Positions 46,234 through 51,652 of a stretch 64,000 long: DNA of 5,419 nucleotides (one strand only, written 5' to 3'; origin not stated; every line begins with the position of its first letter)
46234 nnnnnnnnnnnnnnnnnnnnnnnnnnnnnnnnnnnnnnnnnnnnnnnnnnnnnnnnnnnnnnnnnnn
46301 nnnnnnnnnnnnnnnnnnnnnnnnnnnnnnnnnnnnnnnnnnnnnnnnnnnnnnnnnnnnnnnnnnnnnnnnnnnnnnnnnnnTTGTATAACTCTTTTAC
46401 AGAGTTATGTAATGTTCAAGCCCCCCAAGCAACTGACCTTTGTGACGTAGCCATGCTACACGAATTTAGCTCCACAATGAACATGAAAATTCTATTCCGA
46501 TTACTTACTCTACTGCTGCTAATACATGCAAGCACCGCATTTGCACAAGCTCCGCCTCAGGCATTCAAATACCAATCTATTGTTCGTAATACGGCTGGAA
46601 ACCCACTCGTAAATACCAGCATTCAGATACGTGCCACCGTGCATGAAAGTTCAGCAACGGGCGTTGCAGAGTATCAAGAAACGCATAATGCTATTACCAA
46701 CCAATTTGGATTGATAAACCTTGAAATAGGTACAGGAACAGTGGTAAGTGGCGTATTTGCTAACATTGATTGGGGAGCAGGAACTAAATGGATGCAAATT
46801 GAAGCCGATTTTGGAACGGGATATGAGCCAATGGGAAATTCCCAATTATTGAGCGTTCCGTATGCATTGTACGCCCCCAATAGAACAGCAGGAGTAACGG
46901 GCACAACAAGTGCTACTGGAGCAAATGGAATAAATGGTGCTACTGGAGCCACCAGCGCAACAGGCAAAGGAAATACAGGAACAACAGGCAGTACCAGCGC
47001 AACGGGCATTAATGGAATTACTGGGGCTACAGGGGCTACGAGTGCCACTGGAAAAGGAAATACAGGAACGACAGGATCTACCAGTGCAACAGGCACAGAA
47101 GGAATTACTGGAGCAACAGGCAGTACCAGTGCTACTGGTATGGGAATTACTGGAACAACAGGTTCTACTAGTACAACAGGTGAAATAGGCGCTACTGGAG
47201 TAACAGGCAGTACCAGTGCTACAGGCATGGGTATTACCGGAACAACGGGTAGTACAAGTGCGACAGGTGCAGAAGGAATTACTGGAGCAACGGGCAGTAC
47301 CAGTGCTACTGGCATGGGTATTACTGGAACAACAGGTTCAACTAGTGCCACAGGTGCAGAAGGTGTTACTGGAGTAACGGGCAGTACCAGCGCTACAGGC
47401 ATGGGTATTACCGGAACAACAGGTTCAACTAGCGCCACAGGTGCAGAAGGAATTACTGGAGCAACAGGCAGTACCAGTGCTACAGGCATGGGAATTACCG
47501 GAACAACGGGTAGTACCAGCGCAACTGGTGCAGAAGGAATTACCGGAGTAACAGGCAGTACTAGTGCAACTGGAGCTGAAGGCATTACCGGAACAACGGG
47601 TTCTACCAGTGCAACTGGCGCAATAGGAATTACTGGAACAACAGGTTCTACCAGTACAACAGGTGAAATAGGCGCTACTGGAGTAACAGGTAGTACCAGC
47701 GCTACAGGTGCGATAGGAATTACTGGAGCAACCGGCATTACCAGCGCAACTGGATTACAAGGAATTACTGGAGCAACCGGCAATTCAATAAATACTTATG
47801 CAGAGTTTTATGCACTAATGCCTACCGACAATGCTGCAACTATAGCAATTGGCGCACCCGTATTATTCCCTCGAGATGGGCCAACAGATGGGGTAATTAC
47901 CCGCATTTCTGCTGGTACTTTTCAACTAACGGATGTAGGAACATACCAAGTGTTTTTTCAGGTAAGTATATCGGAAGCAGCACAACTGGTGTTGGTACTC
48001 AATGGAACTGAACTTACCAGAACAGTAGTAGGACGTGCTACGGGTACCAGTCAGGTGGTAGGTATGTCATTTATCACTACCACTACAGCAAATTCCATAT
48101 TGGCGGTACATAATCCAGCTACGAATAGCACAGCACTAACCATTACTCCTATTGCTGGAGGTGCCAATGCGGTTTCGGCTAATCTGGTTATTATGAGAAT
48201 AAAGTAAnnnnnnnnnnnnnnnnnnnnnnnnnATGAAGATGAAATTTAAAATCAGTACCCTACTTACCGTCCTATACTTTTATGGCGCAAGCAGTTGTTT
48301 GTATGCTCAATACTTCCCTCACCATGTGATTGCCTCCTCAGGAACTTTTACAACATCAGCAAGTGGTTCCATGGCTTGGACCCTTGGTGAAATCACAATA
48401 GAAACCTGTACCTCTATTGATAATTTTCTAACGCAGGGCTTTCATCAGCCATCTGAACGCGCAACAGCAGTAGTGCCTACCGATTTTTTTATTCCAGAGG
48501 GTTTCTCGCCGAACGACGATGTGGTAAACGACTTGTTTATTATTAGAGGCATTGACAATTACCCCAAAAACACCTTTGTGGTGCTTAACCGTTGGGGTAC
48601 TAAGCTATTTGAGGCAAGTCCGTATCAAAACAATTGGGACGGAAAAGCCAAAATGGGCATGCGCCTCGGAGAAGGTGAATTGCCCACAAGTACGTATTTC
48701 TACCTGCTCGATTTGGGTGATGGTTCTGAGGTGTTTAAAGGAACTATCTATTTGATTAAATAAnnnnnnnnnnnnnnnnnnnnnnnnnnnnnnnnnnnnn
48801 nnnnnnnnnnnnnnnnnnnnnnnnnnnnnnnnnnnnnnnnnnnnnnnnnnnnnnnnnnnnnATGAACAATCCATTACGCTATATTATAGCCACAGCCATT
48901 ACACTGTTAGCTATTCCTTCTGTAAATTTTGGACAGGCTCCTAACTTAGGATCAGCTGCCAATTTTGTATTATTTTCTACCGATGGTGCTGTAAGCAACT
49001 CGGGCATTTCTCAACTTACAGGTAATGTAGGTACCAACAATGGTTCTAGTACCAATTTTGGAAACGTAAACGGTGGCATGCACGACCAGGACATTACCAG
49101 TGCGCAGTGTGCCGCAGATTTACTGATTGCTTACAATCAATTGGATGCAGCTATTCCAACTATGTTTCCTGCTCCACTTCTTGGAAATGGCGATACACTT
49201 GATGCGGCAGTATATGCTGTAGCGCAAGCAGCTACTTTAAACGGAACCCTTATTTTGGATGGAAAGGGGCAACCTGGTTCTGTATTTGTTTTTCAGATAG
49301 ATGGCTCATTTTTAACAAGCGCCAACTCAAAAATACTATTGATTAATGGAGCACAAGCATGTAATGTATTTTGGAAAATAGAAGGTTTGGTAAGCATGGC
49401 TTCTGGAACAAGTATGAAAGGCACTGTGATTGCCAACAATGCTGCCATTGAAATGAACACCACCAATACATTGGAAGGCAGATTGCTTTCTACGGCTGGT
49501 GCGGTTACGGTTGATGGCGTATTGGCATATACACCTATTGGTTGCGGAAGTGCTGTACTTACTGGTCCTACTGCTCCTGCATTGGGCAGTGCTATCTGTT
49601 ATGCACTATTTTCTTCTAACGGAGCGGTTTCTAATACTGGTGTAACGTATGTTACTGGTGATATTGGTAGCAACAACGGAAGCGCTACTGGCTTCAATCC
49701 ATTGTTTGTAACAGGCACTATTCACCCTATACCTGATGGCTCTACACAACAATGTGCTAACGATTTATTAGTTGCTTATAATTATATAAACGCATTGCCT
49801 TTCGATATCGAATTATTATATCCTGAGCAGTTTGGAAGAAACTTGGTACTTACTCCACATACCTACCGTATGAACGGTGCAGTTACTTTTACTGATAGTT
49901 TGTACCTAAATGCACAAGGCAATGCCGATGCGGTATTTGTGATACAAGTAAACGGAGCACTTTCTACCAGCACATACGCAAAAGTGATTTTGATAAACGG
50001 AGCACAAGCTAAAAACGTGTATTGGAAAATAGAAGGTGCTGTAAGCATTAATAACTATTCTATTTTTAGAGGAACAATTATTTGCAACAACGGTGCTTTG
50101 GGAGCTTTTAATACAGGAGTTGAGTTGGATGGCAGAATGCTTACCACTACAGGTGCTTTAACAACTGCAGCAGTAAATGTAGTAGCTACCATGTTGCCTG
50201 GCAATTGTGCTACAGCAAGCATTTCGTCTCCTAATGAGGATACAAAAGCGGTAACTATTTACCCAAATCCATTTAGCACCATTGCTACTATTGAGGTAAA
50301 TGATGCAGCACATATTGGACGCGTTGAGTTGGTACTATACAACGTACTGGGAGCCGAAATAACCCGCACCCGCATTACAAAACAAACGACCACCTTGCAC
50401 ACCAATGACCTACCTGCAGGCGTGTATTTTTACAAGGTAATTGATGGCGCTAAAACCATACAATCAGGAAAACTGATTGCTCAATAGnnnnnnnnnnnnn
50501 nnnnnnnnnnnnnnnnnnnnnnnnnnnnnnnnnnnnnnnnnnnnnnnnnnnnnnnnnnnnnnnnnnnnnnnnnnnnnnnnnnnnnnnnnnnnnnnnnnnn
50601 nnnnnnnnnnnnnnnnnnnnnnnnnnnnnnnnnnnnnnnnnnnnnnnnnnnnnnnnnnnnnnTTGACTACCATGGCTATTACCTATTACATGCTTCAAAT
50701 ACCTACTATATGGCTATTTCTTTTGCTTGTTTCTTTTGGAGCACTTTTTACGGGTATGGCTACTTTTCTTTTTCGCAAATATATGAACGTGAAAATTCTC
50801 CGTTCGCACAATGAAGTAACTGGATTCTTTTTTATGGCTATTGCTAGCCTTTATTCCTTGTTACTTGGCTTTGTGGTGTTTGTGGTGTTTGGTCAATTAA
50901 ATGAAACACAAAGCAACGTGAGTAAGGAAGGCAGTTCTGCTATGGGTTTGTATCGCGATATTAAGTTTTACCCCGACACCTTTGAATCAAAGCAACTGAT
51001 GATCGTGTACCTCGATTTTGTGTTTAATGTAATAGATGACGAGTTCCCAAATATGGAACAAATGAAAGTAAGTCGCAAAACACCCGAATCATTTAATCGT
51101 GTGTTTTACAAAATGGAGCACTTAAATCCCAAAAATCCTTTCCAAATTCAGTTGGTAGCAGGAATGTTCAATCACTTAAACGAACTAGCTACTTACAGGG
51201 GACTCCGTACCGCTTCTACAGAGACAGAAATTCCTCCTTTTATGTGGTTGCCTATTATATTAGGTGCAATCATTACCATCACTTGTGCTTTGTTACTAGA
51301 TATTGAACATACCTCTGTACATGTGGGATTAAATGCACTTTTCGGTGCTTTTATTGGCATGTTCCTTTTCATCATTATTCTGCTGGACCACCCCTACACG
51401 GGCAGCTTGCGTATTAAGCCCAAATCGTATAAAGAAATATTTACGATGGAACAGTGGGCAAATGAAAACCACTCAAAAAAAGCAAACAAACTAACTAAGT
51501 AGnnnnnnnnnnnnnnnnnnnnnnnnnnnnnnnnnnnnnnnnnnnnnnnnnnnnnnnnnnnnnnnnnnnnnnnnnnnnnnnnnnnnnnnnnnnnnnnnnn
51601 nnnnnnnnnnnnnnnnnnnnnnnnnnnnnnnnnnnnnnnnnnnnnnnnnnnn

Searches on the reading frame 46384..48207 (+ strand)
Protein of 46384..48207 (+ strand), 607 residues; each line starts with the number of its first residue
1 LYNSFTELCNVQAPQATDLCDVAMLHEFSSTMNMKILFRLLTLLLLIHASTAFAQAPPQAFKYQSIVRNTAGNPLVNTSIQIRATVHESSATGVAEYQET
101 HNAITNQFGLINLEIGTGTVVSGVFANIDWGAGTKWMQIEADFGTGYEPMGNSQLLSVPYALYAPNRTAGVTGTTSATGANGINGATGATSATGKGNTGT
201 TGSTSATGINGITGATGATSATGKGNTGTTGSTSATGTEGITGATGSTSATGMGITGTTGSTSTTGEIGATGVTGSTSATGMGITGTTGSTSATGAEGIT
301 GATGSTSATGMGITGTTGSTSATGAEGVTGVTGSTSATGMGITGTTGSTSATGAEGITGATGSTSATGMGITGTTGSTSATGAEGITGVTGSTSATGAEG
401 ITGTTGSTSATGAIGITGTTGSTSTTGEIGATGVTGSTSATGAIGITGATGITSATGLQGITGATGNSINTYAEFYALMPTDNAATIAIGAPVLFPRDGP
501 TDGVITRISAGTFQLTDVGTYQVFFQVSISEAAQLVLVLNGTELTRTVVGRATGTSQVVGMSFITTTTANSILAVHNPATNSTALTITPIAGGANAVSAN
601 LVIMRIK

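Call 8: search_protein_families(library=pfam, proteins=[window:46384-48207:+], max_evalue=0.01)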
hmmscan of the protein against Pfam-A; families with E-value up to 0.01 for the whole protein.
window:46384-48207:+ (607 aa): 1 family
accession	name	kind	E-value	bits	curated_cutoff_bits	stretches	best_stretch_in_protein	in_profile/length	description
PF01391.23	Collagen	-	1.9e-22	79.2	27.2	5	412-467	1-56/60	Collagen triple helix repeat (20 copies)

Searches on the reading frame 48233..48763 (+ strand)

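Call 8: search_protein_families(library=pfam, proteins=[window:48233-48763:+], max_evalue=0.01)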
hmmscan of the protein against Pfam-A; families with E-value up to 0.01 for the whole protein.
window:48233-48763:+ (176 aa): 1 family
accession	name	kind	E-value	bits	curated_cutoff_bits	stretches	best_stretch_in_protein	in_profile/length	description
PF13585.12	CHU_C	-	1.6e-22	79.8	27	1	87-174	3-86/86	CHU_C Type IX secretion signal domain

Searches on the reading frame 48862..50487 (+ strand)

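Call 8: search_protein_families(library=pfam, proteins=[window:48862-50487:+], max_evalue=0.01)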
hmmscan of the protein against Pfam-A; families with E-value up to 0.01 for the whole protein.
window:48862-50487:+ (541 aa): 2 families
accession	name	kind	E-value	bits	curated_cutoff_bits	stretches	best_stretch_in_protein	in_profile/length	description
PF11999.13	Ice_binding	-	1.2e-76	257.5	28.7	2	41-218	4-203/208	Ice-binding-like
PF18962.6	Por_Secre_tail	-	2.6e-11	44.1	27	1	466-538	1-73/75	Secretion system C-terminal sorting domain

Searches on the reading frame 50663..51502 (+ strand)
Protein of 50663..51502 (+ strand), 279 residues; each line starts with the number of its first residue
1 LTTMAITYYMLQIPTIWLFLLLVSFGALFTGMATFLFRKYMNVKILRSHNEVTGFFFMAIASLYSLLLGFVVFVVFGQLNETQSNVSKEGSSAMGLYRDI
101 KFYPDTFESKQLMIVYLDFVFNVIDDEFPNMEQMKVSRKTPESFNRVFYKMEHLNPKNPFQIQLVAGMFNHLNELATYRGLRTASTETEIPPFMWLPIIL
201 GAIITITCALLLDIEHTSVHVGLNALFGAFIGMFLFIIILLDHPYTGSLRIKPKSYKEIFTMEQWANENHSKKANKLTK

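Call 8: search_protein_families(library=pfam, proteins=[window:50663-51502:+], max_evalue=0.01)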
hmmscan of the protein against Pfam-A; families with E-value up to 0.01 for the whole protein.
window:50663-51502:+ (279 aa): 1 family
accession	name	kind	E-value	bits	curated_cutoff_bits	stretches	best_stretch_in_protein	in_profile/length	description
PF14023.12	Bestrophin-like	-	5.8e-49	167.2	32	1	29-255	6-231/232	Bestrophin-like domain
